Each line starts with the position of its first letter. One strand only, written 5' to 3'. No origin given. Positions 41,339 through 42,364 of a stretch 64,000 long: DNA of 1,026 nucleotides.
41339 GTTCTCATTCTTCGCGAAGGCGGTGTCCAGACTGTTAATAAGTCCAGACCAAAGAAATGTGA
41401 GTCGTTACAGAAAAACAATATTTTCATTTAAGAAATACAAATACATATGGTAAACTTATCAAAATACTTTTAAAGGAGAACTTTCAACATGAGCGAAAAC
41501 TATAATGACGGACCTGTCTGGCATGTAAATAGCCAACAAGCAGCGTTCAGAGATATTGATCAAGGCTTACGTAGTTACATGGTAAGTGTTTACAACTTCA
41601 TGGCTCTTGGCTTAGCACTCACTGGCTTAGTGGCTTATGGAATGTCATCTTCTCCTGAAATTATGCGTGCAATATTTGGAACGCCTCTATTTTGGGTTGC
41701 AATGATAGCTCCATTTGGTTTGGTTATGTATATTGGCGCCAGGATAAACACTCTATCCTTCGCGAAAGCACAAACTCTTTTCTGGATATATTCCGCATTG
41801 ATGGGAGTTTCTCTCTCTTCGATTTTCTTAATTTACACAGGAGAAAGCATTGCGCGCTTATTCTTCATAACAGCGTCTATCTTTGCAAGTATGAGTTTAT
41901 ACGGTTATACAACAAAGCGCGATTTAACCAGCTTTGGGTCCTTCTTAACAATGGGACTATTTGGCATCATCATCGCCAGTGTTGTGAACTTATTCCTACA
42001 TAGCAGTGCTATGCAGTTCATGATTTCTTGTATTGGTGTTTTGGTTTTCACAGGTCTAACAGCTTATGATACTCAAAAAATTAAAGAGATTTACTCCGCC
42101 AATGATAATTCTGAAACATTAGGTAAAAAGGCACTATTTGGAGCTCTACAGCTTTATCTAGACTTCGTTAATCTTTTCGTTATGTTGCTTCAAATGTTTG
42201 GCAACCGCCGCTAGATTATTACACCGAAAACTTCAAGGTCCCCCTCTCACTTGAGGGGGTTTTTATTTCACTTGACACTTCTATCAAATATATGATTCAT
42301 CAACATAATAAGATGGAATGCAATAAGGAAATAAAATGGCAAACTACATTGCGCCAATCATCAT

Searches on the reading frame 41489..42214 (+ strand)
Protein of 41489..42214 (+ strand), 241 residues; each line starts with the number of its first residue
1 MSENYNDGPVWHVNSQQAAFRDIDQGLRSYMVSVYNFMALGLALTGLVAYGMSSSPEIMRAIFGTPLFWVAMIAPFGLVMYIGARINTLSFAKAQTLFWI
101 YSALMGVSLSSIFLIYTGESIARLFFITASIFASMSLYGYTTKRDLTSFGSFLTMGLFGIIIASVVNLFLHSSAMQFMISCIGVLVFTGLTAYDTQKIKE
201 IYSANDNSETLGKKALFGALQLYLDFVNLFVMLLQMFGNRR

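Call 8: search_protein_families(library=pfam, proteins=[window:41489-42214:+], max_evalue=0.001)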
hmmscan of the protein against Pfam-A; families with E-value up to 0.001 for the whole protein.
window:41489-42214:+ (241 aa): 1 family
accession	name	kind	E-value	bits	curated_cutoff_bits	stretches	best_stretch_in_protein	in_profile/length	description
PF01027.25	Bax1-I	-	1.4e-65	221.4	34.1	1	28-237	1-207/207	Inhibitor of apoptosis-promoting Bax1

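Call 74: find_encoding_contigs(protein=window:41489-42214:+, flank=10000, max_places=4)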
Protein window:41489-42214:+ (241 aa): 4 contigs read that carry it; 3 places shown.
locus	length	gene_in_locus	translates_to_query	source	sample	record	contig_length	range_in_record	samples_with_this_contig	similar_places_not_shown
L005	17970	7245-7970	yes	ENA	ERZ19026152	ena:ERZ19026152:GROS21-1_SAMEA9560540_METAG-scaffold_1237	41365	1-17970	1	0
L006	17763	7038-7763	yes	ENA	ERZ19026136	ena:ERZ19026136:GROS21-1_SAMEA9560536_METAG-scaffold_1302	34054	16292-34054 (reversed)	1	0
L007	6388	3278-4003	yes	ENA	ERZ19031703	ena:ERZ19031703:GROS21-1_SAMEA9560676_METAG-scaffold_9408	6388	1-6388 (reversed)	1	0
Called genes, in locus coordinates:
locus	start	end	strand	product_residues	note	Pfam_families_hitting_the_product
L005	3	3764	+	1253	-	?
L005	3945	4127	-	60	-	-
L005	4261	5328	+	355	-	-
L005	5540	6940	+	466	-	PF19425:Csd3_N2 (weak), PF01551:Peptidase_M23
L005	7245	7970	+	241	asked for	PF01027:Bax1-I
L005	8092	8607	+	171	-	-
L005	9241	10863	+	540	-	PF05496:RuvB_N (weak), PF13177:DNA_pol3_delta2, PF13191:AAA_16 (faint), PF00004:AAA, PF13401:AAA_22 (weak), PF22608:DNAX_ATPase_lid, PF12169:DNA_pol3_gamma3, PF12362:DUF3646, +1 more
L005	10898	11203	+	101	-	PF02575:YbaB_DNA_bd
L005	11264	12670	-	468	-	PF00483:NTP_transferase, PF12804:NTP_transf_3 (weak), PF22640:ManC_GMP_beta-helix, PF01050:MannoseP_isomer, PF07883:Cupin_2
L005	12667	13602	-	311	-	PF01370:Epimerase, PF04321:RmlD_sub_bind, PF16363:GDP_Man_Dehyd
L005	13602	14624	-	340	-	PF01370:Epimerase, PF04321:RmlD_sub_bind (weak), PF16363:GDP_Man_Dehyd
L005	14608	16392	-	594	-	-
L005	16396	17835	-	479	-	PF13489:Methyltransf_23, PF07021:MetW, PF13847:Methyltransf_31, PF08241:Methyltransf_11, PF08242:Methyltransf_12, PF13649:Methyltransf_25, PF00535:Glycos_transf_2, PF10111:Glyco_tranf_2_2 (weak), +1 more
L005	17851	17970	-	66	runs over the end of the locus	PF04384:Fe-S_assembly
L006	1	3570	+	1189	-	?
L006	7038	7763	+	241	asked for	PF01027:Bax1-I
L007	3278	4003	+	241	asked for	PF01027:Bax1-I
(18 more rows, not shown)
